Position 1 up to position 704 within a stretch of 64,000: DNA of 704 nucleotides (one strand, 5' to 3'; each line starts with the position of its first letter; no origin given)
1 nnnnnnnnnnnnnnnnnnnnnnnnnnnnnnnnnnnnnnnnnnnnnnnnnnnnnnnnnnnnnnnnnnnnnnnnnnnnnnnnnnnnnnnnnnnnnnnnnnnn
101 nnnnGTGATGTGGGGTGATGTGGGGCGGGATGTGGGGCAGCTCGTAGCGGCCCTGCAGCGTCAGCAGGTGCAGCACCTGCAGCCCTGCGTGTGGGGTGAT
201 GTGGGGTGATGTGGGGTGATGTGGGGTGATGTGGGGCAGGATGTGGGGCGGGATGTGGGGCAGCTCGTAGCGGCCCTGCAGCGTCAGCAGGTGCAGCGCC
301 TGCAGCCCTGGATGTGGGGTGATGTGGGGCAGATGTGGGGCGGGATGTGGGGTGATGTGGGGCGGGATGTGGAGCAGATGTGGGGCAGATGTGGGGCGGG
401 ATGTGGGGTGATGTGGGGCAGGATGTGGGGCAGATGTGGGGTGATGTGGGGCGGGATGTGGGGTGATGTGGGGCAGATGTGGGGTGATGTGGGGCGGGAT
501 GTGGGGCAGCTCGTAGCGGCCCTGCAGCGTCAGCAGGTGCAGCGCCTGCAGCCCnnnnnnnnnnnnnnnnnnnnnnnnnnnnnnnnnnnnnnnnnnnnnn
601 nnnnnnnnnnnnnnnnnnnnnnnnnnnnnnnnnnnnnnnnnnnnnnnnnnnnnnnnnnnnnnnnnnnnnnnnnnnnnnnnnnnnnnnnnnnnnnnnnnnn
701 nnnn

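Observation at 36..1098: MFAP4 exon fragment amplified seven times inside a satellite array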

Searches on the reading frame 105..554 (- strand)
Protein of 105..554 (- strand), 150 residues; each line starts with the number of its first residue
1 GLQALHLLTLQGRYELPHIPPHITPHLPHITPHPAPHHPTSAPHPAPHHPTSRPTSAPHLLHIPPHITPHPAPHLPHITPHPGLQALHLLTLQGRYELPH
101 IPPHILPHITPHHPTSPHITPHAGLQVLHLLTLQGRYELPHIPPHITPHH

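Call 64: search_protein_families(library=pfam, proteins=[window:105-554:-], max_evalue=0.01)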
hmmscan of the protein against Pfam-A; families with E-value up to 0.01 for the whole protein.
seq(150 aa): 0 families
